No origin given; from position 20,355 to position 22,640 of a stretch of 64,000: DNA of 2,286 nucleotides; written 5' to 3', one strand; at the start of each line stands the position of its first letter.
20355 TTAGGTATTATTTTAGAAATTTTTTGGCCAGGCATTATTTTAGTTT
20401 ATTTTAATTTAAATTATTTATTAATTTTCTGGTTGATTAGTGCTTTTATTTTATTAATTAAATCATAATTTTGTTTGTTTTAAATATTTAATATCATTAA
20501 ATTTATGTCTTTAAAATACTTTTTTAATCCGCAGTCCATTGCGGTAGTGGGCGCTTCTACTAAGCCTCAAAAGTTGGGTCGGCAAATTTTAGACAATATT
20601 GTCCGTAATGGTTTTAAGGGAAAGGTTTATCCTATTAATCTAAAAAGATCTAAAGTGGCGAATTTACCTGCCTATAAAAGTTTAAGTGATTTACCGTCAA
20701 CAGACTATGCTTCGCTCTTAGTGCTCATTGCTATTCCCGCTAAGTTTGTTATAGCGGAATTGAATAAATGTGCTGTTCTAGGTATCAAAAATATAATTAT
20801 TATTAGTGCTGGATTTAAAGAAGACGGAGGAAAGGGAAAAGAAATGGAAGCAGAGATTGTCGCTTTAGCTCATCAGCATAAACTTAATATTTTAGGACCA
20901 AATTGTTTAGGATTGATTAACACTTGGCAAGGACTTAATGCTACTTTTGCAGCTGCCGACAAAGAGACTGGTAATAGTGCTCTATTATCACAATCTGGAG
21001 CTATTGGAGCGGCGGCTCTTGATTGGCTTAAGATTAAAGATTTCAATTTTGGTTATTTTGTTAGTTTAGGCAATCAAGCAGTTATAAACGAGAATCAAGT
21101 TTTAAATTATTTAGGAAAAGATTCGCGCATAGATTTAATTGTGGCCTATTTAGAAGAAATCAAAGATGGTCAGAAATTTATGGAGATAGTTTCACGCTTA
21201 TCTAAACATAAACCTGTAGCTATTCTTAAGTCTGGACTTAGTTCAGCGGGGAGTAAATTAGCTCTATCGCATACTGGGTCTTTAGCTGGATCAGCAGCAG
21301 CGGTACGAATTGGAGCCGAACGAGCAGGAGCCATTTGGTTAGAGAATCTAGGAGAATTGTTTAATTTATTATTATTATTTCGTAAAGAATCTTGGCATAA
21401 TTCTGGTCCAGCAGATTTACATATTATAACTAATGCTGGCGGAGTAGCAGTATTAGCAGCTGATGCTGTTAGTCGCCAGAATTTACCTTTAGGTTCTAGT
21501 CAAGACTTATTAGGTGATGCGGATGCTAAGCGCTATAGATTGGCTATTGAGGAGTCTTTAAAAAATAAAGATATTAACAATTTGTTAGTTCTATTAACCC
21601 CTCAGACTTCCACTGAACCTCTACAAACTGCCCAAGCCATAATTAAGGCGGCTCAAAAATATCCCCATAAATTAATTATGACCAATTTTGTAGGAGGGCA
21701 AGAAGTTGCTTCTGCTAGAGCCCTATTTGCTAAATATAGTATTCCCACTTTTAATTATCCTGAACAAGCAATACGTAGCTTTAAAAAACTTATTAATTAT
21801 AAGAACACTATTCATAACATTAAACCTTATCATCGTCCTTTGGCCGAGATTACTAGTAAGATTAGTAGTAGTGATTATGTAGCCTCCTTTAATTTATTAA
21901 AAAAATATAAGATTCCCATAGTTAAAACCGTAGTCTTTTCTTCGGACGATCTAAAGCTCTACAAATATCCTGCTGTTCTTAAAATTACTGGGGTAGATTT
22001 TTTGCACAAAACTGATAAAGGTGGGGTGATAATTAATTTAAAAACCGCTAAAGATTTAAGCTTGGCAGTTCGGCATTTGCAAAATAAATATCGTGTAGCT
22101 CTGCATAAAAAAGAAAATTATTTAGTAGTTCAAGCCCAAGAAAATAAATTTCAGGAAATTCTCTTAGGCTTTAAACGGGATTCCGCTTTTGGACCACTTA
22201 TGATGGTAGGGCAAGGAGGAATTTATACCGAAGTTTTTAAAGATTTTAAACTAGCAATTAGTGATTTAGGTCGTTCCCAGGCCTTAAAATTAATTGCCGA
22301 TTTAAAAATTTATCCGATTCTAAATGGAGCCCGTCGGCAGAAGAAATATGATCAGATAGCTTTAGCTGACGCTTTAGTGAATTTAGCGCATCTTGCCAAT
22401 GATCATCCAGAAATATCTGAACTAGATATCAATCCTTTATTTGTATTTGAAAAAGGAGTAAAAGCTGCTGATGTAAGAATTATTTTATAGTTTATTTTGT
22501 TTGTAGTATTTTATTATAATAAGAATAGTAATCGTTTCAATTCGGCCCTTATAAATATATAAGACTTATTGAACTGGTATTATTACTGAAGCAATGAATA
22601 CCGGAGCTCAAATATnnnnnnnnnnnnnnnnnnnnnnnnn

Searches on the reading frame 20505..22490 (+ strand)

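Call 10: search_protein_families(library=pfam, proteins=[window:20505-22490:+], max_evalue=0.01)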
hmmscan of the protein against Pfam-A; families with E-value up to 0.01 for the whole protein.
window:20505-22490:+ (661 aa): 4 families
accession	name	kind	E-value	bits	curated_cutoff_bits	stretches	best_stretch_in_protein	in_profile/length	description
PF13549.11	ATP-grasp_5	-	5.2e-52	176.8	27.6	1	460-661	14-221/221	ATP-grasp domain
PF13607.11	Succ_CoA_lig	-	3.8e-42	143.8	27.4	1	156-290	2-136/138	Succinyl-CoA ligase like flavodoxin domain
PF13380.12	CoA_binding_2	-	3.6e-20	73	22.8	1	11-139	2-115/116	CoA binding domain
PF02629.25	CoA_binding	-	7.6e-09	36.7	22.3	1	9-103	3-97/97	CoA binding domain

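Call 31: search_protein_families(library=ncbifam, proteins=[window:20505-22490:+], max_evalue=0.001)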
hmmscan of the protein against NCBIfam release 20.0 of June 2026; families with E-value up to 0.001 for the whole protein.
window:20505-22490:+ (661 aa): 6 families
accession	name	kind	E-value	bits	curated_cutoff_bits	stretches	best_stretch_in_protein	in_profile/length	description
TIGR02717.1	AcCoA-syn-alpha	equivalog_domain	1.6e-124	416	567.15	2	3-330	1-323/447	acetate--CoA ligase alpha subunit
NF045493.1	HydDutCoALig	equivalog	1.9e-123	413.5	1300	2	4-331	4-329/698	4-hydroxybutyrate--CoA ligase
NF045494.1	AcCoALig_Archglob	equivalog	3.3e-107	359.5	1200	2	3-331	218-538/665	acetate--CoA ligase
NF045492.1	HydPropCoALig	equivalog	1.5e-95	321.1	1300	2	3-329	248-573/700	3-hydroxypropionate--CoA ligase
NF004230.0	PRK05678.1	equivalog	8.2e-08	31.8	336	1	49-259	46-250/291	succinate--CoA ligase subunit alpha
TIGR01019.1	sucCoAalpha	subfamily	8.3e-07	28.7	353.2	1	50-260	45-249/286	succinate--CoA ligase subunit alpha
